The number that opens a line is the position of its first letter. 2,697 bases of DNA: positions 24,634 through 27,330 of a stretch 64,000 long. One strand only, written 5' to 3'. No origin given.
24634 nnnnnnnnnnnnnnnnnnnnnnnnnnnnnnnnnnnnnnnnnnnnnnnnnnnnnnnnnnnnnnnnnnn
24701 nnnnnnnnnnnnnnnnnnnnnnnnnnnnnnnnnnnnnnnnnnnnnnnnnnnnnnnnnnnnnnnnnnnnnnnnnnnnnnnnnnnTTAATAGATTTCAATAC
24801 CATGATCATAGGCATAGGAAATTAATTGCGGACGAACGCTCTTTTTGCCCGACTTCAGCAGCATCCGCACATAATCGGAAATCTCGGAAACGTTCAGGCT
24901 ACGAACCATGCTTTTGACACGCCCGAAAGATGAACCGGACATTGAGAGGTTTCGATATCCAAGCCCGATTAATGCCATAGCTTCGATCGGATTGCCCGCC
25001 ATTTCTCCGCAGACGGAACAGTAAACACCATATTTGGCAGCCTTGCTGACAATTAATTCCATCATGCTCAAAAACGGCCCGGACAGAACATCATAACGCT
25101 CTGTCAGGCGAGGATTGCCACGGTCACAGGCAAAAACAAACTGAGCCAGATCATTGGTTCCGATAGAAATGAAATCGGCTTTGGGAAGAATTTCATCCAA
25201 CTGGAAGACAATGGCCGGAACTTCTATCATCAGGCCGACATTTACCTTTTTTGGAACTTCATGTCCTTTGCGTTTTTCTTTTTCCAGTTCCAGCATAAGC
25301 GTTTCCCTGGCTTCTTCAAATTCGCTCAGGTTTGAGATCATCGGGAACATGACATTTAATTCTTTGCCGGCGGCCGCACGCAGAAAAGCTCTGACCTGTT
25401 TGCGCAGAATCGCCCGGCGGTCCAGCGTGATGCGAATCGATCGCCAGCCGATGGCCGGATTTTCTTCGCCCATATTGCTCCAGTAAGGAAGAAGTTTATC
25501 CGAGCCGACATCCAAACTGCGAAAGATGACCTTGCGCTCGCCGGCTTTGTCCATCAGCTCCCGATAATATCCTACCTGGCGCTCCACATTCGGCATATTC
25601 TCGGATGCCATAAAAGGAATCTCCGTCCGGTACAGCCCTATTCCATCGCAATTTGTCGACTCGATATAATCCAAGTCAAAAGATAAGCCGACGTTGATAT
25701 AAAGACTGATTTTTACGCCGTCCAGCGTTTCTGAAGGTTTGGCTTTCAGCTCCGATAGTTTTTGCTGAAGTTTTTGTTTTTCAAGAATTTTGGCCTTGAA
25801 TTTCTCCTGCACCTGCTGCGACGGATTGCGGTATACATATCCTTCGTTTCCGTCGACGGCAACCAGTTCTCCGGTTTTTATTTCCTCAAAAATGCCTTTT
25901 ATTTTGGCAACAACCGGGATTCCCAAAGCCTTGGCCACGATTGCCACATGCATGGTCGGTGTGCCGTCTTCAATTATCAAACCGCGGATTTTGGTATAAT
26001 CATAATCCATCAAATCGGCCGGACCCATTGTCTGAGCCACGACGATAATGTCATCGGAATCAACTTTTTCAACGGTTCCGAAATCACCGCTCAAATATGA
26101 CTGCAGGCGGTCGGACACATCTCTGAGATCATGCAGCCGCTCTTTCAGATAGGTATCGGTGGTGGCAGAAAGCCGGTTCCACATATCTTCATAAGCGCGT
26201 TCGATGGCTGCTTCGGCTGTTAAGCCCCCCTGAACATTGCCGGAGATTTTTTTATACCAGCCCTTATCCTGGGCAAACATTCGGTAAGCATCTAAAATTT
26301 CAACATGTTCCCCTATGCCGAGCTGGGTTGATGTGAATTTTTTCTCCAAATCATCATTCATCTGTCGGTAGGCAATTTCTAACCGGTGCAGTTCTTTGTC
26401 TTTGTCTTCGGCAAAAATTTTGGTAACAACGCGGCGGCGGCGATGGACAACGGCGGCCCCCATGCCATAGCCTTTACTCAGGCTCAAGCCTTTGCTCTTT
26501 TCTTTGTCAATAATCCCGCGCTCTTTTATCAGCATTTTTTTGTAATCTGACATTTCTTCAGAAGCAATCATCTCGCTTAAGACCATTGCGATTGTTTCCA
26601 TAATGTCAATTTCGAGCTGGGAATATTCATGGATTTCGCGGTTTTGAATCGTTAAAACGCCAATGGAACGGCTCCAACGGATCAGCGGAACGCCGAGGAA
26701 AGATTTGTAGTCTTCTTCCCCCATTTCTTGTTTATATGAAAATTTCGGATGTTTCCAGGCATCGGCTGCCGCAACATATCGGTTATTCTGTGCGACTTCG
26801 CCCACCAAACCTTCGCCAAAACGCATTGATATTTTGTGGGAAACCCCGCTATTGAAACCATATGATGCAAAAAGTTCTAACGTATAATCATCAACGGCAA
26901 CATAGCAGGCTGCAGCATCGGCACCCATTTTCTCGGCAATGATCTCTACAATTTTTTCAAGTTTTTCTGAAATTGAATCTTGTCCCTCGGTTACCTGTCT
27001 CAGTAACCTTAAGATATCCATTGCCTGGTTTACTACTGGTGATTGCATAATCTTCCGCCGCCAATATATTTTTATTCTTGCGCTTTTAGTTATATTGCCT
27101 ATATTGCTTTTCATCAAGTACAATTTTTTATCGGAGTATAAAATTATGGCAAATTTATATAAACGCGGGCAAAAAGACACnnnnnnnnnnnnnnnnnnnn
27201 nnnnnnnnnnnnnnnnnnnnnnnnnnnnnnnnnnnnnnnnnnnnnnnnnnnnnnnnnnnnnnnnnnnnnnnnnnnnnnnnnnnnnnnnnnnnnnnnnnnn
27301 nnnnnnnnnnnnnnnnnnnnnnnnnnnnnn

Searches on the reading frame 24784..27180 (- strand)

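Call 52: search_protein_families(library=pfam, proteins=[window:24784-27180:-], max_evalue=0.001)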
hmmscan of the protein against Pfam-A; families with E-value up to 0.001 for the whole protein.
window:24784-27180:- (798 aa): 6 families
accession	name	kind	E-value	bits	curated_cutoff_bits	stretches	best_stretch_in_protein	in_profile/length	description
PF02896.24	PEP-utilizers_C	-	3.6e-87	292.7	22.8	1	474-763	3-292/293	PEP-utilising enzyme, PEP-binding domain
PF05524.18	PEP-utilisers_N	-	3.4e-21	76.1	24.4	1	230-348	1-121/121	PEP-utilising enzyme, N-terminal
PF00391.29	PEP-utilizers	-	6.9e-18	64.5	23.1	1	377-447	4-72/72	PEP-utilising enzyme, mobile domain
PF13185.12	GAF_2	-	7.3e-15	55.8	28.6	1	69-205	3-135/136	GAF domain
PF01590.32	GAF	-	4.2e-12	47.2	22.4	1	72-202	4-130/133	GAF domain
PF13492.12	GAF_3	-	0.00016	22.5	27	1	70-205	2-127/129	GAF domain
